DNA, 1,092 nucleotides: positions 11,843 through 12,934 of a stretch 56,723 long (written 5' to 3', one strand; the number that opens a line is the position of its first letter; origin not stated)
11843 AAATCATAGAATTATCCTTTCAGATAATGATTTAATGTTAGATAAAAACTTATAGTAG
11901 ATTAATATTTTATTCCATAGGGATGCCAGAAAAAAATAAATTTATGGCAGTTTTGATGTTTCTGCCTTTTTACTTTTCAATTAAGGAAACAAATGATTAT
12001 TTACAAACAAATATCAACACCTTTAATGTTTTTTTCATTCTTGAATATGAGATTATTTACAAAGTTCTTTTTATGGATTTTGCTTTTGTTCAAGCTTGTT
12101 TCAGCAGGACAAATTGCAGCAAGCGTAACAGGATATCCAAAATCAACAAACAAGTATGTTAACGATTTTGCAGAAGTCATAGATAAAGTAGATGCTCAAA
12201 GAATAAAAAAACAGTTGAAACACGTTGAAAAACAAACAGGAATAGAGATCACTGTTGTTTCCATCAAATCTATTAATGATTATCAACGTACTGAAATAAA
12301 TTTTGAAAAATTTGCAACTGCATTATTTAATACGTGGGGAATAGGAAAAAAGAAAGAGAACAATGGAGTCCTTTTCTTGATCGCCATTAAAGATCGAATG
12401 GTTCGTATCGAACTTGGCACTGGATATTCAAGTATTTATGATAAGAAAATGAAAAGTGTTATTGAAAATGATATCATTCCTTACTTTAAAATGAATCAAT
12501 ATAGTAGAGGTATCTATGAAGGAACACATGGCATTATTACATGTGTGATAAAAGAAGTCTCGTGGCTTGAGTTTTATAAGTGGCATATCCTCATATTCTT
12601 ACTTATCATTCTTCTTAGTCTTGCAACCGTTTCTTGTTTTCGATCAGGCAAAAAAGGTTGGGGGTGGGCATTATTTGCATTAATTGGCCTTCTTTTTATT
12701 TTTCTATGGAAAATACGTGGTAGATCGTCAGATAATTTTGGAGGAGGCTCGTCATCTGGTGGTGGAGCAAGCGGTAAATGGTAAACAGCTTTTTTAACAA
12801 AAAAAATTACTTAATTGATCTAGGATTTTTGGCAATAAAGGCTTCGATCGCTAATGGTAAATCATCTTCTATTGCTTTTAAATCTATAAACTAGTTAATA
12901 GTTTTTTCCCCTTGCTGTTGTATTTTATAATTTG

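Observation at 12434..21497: ~8.4-kb accessory segment bracketed by a 351-bp direct duplication of a gene 3' end, next to a tRNA cluster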

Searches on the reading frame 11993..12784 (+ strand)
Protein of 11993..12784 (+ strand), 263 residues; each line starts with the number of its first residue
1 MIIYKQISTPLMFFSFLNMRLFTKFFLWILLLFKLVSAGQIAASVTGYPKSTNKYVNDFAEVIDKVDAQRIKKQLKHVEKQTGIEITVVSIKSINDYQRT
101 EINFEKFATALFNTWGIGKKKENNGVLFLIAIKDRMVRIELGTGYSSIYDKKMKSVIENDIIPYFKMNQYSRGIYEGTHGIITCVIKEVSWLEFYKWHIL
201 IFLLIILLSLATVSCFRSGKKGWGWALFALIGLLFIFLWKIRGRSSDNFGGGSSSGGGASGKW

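Call 7: search_protein_families(library=pfam, proteins=[window:11993-12784:+], max_evalue=0.01)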
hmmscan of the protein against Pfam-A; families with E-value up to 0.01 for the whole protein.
window:11993-12784:+ (263 aa): 2 families
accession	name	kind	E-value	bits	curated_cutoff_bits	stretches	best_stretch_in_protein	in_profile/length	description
PF04536.20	TPM_phosphatase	-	3.4e-32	111.5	22.1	1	56-183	1-124/125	TPM domain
PF17175.10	MOLO1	-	1.4e-05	25.7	27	1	78-134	61-121/122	Modulator of levamisole receptor-1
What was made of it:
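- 12047..12784 (+): Intact TPM-domain membrane protein gene (an alternative upstream ATG lies at 11993). PF04536, E = 3e-32 (call 7).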

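Call 9: find_encoding_contigs(protein=window:11993-12784:+, flank=10000, max_places=10)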
Protein window:11993-12784:+ (263 aa): no gene with exactly this product is on record in the collection.

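Call 12: find_encoding_contigs(protein=window:12047-12784:+, flank=10000, max_places=10)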
Protein window:12047-12784:+ (245 aa): no gene with exactly this product is on record in the collection.

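Call 14: find_related_loci(query=window:12047-12784:+, collection=genome_contigs, flank=10000)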
Query window:12047-12784:+ (245 aa) in genome_contigs; peptide patterns used: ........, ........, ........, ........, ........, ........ (x = any residue, [..] = any of these).
66 stretches matched a pattern; 5 encode a relative of the query (tblastn E <= 1e-3); 5 distinct loci.
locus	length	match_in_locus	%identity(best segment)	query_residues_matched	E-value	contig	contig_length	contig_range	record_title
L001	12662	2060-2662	54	24-223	1e-71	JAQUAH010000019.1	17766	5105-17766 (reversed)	MAG: Candidatus Omnitrophota bacterium isolate STC_8 NODE_6770_length_17766_cov_2.981745_Sandtown_C, whole genome shotgu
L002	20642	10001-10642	51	3-222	4e-71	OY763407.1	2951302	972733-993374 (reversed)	MAG: bacterium isolate 9fabd71c-f4bc-49f2-be01-8067ea32d293 genome assembly, chromosome: 1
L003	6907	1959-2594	48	6-214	9e-65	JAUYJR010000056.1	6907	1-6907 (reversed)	MAG: bacterium isolate C24_metabat.bin.158 C24_k141_814107, whole genome shotgun sequence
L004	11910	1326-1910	43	12-207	3e-58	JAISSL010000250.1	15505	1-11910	MAG: Zoogloeaceae bacterium isolate Mcx344_bin48 k119_1481531, whole genome shotgun sequence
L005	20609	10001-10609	42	6-210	1e-57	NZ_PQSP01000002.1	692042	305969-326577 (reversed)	Saezia sanguinis strain CNM695-12 CUZ56_2, whole genome shotgun sequence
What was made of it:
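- Tried and rejected: The genome-collection scan gave only relatives at 54% identity or less (call 14).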

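Call 17: find_homologous_proteins(query=window:12047-12784:+, max_evalue=1e-10)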
Query window:12047-12784:+ (245 aa): 2885 proteins with E <= 1e-10 among 6286 candidates; the best 120 are listed.
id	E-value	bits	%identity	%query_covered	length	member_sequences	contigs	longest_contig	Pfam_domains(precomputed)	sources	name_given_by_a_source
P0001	4.3e-92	326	66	73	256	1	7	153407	PF04536.21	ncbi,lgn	-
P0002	1.3e-90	321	64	80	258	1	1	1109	PF04536.21,PF17175.11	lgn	-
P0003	1.5e-90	321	65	74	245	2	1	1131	PF04536.21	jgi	jgi:uncharacterized protein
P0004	6.1e-90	319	66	76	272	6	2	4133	PF04536.21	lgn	-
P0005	6.6e-90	319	61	91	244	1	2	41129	PF04536.21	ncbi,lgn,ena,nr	ncbi:TPM domain-containing protein [bacterium]|nr:TPM domain-containing protein [bacterium]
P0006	2.2e-89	317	61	84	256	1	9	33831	PF04536.21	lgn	-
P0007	3.5e-88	314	64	76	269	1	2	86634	PF04536.21,PF17175.11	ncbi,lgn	-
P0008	6.0e-86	306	61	80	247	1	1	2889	PF04536.21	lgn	-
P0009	1.2e-85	305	61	77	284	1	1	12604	PF04536.21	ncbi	ncbi:MAG: TPM domain-containing protein [bacterium]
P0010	1.1e-84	302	62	73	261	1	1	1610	PF04536.21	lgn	-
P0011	2.3e-84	301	55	91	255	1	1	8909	PF04536.21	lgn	-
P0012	2.5e-84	301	55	89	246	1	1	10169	PF04536.21,PF17175.11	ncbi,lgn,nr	ncbi:MAG: TPM domain-containing protein [Syntrophaceae bacterium]|nr:TPM domain-containing protein [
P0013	4.4e-84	300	59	82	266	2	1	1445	PF04536.21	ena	-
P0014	1.1e-83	299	59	87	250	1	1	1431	PF04536.21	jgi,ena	-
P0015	7.3e-83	296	61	75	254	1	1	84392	PF04536.21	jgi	jgi:uncharacterized protein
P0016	1.8e-82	295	60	82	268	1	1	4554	PF04536.21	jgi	jgi:uncharacterized protein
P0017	2.8e-82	294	58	85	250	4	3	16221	PF04536.21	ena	-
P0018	7.2e-82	293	57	89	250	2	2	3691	PF04536.21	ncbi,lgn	-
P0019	1.5e-81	292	60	73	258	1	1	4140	PF04536.21,PF17175.11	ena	-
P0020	3.0e-81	291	59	71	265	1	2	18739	PF04536.21,PF17175.11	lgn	-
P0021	5.3e-81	290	55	87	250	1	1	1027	PF04536.21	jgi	jgi:uncharacterized protein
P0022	9.8e-81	289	56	87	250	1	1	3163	PF04536.21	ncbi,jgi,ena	jgi:uncharacterized protein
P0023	1.6e-80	288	54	90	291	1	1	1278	PF04536.21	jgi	jgi:uncharacterized protein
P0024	3.5e-80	287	57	80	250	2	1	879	PF04536.21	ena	-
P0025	4.9e-80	287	53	87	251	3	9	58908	PF04536.21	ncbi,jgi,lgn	jgi:uncharacterized membrane protein YgcG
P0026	8.5e-80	286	53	88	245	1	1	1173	PF04536.21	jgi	jgi:uncharacterized protein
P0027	9.0e-80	286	54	89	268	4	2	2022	PF04536.21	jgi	jgi:uncharacterized protein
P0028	9.5e-79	283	51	88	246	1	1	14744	PF04536.21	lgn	-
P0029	1.2e-78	282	51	85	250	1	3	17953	PF04536.21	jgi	-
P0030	1.3e-78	282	53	85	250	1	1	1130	PF04536.21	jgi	-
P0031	1.3e-78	282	57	80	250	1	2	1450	PF04536.21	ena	-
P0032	1.6e-78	282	59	76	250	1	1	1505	PF04536.21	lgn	-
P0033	2.1e-78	281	53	86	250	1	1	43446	PF04536.21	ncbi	-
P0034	2.1e-78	281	53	87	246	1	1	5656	PF04536.21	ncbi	-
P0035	2.4e-78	281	50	87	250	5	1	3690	PF04536.21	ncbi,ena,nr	ncbi:MAG TPA: TPM domain-containing protein [Candidatus Brocadiaceae bacterium]|nr:TPM domain-contai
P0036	3.0e-78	281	59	76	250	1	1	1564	PF04536.21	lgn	-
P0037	3.9e-78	281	58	80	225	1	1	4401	PF04536.21,PF17175.11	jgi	jgi:uncharacterized protein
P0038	1.6e-77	279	55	82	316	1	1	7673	PF04536.21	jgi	jgi:uncharacterized protein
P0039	1.6e-77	279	52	88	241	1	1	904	PF04536.21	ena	-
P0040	1.7e-77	278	53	87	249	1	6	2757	PF04536.21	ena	-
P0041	2.3e-77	278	54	85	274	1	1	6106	PF04536.21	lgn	-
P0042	4.7e-77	277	56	82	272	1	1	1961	PF04536.21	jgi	jgi:uncharacterized protein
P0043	6.1e-77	277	54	82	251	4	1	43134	PF04536.21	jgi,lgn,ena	-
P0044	9.9e-77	276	54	87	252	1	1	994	PF04536.21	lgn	-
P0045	1.1e-76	276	51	90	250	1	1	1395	PF04536.21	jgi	jgi:uncharacterized protein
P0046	1.3e-76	276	52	89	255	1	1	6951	PF04536.21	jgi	jgi:uncharacterized protein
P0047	1.9e-76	275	51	83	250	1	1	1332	PF04536.21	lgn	-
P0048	2.5e-76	275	52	88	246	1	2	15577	PF04536.21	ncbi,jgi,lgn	-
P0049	4.3e-76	274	50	88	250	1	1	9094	PF04536.21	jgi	jgi:uncharacterized protein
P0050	5.7e-76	274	50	90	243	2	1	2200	PF04536.21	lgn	-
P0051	6.6e-76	273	51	86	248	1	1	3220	PF04536.21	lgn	-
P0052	2.5e-75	271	53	76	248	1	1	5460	PF04536.21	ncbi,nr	ncbi:MAG: TPM domain-containing protein [Planctomycetes bacterium]|nr:TPM domain-containing protein 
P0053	3.6e-75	271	51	89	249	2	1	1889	PF04536.21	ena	-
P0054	1.1e-74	269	51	87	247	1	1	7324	PF04536.21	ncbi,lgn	-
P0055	1.6e-74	269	53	85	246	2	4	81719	PF04536.21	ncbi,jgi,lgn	jgi:uncharacterized protein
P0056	2.5e-74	268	54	76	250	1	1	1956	PF04536.21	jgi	jgi:uncharacterized protein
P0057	4.4e-74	267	54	79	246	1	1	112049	PF04536.21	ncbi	-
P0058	5.4e-74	267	50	84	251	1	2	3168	PF04536.21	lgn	-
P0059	9.4e-74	266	53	79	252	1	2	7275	PF04536.21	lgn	-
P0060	1.6e-73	266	53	89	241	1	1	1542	PF04536.21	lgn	-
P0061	1.9e-73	265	55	73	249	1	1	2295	PF04536.21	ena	-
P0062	5.0e-73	264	53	80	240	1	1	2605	PF04536.21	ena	-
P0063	6.7e-73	263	50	85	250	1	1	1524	PF04536.21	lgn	-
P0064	2.0e-72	262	49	91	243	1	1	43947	PF04536.21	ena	-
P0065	8.3e-72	260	51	81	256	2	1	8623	PF04536.21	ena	-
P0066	1.3e-71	259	50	77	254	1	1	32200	PF04536.21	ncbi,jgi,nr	ncbi:MAG: TPM domain-containing protein [Deltaproteobacteria bacterium]|nr:TPM domain-containing pro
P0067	3.5e-71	258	55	78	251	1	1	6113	PF04536.21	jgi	-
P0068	4.8e-70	254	50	80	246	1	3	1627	PF04536.21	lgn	-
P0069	9.2e-70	253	48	83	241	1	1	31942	PF04536.21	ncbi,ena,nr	ncbi:TPM domain-containing protein [bacterium]|nr:TPM domain-containing protein [bacterium]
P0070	1.1e-69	253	50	89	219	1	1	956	PF04536.21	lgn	-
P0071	1.7e-69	252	50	87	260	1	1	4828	PF04536.21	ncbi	-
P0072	2.2e-68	249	53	76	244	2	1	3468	PF04536.21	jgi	jgi:uncharacterized protein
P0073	2.6e-68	248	48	89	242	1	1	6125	PF04536.21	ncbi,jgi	jgi:uncharacterized protein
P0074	5.7e-68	247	46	91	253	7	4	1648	PF04536.21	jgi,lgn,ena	jgi:uncharacterized membrane protein YgcG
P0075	5.9e-68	247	50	84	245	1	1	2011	PF04536.21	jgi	jgi:uncharacterized membrane protein YgcG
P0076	9.2e-66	240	45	91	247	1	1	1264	PF04536.21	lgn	-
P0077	1.3e-65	240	52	87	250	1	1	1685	PF04536.21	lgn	-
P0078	2.2e-64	236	46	81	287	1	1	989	PF04536.21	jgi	-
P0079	3.6e-64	235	43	80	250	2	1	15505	PF04536.21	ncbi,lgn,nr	ncbi:MAG: TPM domain-containing protein [Zoogloeaceae bacterium]|nr:TPM domain-containing protein [Z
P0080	1.2e-63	233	62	54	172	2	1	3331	PF04536.21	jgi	jgi:uncharacterized protein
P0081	6.4e-63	231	42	79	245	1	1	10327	PF04536.21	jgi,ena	-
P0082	8.4e-63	230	45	81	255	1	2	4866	PF04536.21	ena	-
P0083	1.3e-61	226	52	78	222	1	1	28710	PF04536.21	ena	-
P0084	1.4e-61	226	44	87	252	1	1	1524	PF04536.21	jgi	jgi:uncharacterized protein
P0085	2.3e-60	222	50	75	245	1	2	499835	PF04536.21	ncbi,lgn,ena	-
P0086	8.3e-60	221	40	86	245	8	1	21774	PF04536.21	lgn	-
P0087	2.2e-59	219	42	90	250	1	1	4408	PF04536.21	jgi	-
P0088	2.6e-59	219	47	79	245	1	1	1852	PF04536.21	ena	-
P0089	3.2e-59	219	46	76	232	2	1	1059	PF04536.21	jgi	jgi:Beta-propeller domains of methanol dehydrogenase type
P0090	1.3e-56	210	44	88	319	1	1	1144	PF04536.21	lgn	-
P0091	4.6e-56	208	44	91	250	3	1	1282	PF04536.21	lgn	-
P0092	7.5e-56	208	44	84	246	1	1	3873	PF04536.21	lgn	-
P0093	2.6e-55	206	42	93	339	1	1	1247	PF04536.21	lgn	-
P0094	4.8e-55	205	42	80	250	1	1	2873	PF04536.21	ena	-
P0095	1.1e-54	204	43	90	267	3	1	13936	PF04536.21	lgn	-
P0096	2.4e-54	203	41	76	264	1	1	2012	PF04536.21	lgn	-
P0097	4.8e-54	202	39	90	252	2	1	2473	PF04536.21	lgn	-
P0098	6.4e-54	201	43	78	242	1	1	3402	PF04536.21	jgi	-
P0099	5.3e-51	192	41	93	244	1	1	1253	PF04536.21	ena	-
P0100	8.1e-50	188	39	79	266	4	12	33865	PF04536.21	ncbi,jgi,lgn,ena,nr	ncbi:MAG: TPM domain-containing protein [Gammaproteobacteria bacterium]|nr:TPM domain-containing pro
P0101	3.1e-49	186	46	62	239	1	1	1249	PF04536.21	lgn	-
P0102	8.3e-49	185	40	84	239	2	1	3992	PF04536.21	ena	-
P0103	3.4e-48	183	43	82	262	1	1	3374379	PF04536.21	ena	-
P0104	2.0e-47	180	39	77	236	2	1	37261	PF04536.21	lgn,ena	-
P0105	2.7e-47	180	40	79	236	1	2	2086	PF04536.21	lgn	-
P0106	5.9e-46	175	41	84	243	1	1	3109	PF04536.21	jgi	jgi:uncharacterized protein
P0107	2.4e-43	167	41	60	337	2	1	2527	PF04536.21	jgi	-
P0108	1.4e-42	164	47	65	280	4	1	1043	PF04536.21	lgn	-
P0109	3.7e-42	163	38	89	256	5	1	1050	PF04536.21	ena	-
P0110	1.1e-41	161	46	73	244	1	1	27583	PF04536.21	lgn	-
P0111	1.4e-41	161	36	83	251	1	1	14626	PF04536.21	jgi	jgi:uncharacterized protein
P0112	2.3e-41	160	53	63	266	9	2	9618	PF04536.21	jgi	jgi:uncharacterized membrane protein YgcG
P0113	9.6e-41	158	50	59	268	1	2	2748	PF04536.21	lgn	-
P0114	1.2e-40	158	48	64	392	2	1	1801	PF04536.21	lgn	-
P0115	2.3e-40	157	41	80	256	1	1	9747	PF04536.21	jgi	-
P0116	2.4e-40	157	46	69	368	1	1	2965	PF04536.21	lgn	-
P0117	4.0e-40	156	35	83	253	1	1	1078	PF04536.21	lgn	-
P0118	4.5e-40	156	40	87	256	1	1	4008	PF04536.21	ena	-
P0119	4.7e-40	156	39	80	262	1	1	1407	PF04536.21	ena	-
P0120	6.0e-40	156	33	91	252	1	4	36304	PF04536.21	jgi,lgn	-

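Call 18: find_encoding_contigs(protein=P0001, flank=10000, max_places=3)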
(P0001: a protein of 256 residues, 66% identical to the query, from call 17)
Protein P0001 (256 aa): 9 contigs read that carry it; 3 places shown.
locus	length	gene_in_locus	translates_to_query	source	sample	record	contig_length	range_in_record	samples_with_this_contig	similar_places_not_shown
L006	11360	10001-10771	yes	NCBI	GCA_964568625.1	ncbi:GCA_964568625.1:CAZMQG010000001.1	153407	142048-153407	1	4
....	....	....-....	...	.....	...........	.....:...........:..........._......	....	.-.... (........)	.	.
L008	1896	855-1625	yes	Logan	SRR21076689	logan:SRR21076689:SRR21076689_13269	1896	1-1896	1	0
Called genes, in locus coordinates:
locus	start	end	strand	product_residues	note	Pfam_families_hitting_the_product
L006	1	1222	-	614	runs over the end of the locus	PF02705:K_trans, PF22776:K_trans_C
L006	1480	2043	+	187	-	-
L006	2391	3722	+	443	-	PF02881:SRP54_N, PF00448:SRP54, PF13401:AAA_22 (weak), PF02978:SRP_SPB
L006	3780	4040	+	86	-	PF00886:Ribosomal_S16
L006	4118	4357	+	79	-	PF13083:KH_KhpA-B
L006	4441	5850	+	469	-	PF01746:tRNA_m1G_MT, PF09936:Methyltrn_RNA_4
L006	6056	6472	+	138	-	PF01245:Ribosomal_L19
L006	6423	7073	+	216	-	PF27226:AF_1845 (weak)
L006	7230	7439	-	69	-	-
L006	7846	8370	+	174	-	PF04239:DUF421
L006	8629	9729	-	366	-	-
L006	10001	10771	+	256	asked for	PF04536:TPM_phosphatase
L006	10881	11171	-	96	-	PF01485:IBR (faint), PF22191:IBR_1 (faint)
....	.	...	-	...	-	?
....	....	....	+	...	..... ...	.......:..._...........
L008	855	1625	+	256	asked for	PF04536:TPM_phosphatase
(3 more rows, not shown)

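Call 19: find_encoding_contigs(protein=P0007, flank=10000, max_places=2)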
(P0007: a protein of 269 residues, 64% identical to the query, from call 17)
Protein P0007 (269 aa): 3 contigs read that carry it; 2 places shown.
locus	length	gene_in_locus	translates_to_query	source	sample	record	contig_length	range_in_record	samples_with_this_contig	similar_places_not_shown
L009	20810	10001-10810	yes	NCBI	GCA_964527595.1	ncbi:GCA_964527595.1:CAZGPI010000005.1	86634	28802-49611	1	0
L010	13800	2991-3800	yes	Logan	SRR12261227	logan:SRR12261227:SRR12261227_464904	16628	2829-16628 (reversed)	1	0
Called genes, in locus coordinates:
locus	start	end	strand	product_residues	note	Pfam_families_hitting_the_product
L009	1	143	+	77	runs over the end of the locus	PF13083:KH_KhpA-B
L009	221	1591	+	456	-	PF01746:tRNA_m1G_MT, PF09936:Methyltrn_RNA_4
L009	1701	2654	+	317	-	PF04230:PS_pyruv_trans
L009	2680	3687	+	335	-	-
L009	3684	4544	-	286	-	-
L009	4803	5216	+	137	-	PF01245:Ribosomal_L19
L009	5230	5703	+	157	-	PF27226:AF_1845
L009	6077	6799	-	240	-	PF02585:PIG-L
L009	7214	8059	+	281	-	PF08238:Sel1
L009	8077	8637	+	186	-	PF00561:Abhydrolase_1 (faint), PF06821:Ser_hydrolase, PF12695:Abhydrolase_5 (faint)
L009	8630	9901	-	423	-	PF01520:Amidase_3 (faint)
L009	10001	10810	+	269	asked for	PF17175:MOLO1 (faint), PF04536:TPM_phosphatase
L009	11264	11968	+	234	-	-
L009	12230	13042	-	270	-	PF01435:Peptidase_M48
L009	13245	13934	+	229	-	-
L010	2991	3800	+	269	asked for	PF17175:MOLO1 (faint), PF04536:TPM_phosphatase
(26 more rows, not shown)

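Call 42: find_related_loci(query=A2, collection=metagenome_contigs, flank=10000)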
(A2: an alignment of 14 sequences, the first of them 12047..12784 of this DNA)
Query A2 (245 aa) in metagenome_contigs; peptide patterns used: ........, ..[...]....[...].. (x = any residue, [..] = any of these).
72 stretches matched a pattern; 18 encode a relative of the query (tblastn E <= 1e-3); 18 distinct loci.
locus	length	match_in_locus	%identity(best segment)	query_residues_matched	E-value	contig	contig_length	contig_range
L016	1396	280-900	59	12-223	2e-85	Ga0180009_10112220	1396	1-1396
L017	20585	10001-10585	65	29-223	2e-77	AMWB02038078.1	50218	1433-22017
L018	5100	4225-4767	65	27-207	1e-76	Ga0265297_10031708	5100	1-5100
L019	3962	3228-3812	64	29-223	2e-75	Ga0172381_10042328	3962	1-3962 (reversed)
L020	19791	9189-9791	54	24-223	3e-72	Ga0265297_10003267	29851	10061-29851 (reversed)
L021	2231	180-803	50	8-215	8e-74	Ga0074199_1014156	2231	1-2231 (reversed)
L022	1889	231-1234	51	6-223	5e-74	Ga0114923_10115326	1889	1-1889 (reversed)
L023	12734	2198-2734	61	29-207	6e-70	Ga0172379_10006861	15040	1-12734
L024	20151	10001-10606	50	22-223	4e-69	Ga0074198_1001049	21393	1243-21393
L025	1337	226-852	48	12-220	3e-69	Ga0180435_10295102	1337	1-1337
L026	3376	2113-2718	52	30-229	4e-64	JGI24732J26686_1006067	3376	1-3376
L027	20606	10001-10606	52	30-229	6e-64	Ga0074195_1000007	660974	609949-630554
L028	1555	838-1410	51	30-220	6e-66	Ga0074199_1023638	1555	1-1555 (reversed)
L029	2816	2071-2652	27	5-194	1e-25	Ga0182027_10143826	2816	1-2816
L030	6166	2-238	54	145-223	1e-23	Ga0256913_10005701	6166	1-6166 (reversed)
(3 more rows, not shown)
